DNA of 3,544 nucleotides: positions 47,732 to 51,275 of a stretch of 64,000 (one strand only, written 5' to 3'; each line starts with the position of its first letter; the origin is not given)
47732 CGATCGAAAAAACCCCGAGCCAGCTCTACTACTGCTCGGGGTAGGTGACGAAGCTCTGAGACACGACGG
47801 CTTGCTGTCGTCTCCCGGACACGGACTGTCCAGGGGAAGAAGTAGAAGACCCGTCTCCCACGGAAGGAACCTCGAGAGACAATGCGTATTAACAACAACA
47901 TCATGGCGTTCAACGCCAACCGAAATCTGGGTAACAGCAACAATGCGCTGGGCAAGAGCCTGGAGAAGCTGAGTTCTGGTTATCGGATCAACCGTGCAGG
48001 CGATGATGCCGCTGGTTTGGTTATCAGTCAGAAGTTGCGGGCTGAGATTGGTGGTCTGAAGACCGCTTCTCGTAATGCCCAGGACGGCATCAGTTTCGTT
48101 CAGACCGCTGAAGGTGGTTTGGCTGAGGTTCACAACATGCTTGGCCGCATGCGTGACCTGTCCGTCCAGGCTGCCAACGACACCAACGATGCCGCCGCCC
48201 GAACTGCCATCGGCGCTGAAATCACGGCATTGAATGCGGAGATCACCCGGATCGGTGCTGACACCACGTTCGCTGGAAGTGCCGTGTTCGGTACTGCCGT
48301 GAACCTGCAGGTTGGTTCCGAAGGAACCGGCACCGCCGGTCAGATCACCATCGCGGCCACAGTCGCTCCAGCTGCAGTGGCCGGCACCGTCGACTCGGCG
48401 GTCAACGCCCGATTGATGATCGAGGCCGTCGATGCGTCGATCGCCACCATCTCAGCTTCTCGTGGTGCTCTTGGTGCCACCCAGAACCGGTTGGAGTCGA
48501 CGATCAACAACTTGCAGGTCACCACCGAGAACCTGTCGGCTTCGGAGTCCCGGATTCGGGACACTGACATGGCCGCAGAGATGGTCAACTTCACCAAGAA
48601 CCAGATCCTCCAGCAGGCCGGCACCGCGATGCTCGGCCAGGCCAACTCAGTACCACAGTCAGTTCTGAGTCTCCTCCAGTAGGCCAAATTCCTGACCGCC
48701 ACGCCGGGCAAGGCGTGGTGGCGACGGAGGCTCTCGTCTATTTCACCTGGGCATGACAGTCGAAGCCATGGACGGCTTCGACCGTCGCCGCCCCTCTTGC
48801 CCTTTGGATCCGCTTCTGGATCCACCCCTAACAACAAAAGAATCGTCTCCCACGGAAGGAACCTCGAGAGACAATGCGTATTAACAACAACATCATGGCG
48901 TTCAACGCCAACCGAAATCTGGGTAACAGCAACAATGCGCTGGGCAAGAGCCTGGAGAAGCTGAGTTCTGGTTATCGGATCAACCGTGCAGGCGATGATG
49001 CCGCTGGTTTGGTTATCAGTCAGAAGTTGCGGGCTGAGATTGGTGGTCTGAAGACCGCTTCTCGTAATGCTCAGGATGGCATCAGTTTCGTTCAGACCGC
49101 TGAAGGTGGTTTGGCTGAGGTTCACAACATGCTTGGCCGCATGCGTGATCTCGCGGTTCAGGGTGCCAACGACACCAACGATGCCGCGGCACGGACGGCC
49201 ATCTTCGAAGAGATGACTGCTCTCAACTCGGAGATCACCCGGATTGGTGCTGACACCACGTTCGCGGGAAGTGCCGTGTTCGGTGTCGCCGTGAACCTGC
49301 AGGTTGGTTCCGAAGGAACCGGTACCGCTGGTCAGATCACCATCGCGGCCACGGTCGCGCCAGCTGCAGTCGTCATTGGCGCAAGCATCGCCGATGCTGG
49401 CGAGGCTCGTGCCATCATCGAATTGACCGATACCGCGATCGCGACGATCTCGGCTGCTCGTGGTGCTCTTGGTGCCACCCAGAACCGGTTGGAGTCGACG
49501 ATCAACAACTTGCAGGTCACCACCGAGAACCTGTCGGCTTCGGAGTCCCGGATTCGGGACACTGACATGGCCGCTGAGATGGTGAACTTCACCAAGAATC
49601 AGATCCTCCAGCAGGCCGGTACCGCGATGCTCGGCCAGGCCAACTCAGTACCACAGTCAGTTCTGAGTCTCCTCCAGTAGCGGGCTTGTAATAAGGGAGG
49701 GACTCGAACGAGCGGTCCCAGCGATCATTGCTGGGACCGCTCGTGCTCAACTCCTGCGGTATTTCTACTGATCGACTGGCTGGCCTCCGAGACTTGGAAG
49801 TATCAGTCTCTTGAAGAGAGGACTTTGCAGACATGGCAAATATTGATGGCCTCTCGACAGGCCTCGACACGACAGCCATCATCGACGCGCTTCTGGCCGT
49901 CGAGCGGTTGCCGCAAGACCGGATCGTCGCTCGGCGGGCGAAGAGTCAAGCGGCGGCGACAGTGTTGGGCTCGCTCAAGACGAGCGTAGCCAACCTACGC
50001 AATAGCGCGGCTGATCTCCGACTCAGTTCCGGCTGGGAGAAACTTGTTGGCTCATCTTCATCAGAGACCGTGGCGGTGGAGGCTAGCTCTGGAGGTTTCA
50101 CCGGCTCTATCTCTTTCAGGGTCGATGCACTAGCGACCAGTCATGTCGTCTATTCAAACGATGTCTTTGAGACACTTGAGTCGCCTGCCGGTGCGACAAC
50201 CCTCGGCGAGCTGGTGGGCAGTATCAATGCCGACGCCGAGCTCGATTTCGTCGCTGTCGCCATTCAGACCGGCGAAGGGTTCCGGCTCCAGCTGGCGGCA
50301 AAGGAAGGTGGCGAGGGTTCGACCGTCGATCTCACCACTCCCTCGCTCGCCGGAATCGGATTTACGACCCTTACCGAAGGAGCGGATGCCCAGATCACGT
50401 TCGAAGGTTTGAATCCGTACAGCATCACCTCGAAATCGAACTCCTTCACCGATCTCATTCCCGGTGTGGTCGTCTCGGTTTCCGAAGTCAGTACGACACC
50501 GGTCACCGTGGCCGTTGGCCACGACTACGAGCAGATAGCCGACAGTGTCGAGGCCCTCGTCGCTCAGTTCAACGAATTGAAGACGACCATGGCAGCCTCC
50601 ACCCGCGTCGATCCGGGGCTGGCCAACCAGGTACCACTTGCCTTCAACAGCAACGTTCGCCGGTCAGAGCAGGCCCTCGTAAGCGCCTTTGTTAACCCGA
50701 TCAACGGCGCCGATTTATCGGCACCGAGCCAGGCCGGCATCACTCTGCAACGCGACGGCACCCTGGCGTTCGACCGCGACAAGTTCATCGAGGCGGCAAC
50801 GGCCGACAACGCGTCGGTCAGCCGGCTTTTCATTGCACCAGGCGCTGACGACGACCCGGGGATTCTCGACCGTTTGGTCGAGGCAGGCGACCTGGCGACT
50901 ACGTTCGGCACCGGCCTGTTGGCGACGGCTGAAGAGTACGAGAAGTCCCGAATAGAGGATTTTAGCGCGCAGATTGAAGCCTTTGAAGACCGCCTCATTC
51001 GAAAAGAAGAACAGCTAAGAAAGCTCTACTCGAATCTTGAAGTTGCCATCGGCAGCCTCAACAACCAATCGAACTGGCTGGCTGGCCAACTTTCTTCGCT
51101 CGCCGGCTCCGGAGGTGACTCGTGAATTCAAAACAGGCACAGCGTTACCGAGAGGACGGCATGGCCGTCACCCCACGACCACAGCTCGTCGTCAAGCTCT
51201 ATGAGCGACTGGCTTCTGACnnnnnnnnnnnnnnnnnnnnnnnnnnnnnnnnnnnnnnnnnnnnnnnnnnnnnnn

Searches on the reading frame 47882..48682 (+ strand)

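Call 69: search_protein_families(library=pfam, proteins=[window:47882-48682:+], max_evalue=0.001)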
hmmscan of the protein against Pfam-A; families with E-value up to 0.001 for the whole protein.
window:47882-48682:+ (266 aa): 2 families
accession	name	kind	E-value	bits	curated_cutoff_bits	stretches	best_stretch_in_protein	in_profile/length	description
PF00669.25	Flagellin_N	-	7.9e-40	136.6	26.6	1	3-136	1-134/139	Bacterial flagellin N-terminal helical region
PF00700.27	Flagellin_C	-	5.7e-30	103.9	23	1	180-265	1-86/86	Bacterial flagellin C-terminal helical region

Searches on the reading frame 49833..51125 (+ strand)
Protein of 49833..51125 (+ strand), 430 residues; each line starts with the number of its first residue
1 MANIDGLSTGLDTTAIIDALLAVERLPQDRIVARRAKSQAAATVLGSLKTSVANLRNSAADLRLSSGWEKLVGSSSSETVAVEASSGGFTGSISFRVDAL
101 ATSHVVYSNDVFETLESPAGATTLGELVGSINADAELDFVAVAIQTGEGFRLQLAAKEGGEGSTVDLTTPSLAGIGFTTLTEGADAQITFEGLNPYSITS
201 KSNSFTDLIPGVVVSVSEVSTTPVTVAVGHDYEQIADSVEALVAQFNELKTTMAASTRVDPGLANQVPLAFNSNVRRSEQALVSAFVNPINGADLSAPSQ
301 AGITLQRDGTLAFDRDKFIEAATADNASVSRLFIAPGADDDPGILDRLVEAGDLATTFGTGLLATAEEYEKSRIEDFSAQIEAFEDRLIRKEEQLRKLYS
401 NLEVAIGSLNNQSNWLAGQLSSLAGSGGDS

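Call 69: search_protein_families(library=pfam, proteins=[window:49833-51125:+], max_evalue=0.001)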
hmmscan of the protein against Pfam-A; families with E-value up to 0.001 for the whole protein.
window:49833-51125:+ (430 aa): 2 families
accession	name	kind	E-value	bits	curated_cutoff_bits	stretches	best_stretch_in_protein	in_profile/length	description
PF07195.17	FliD_C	-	1.4e-32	113.4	25.4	1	183-411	1-236/236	Flagellar hook-associated protein 2 C-terminus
PF02465.23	FliD_N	-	1.1e-16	61.6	24.8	1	9-104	1-97/97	Flagellar hook-associated protein 2 N-terminus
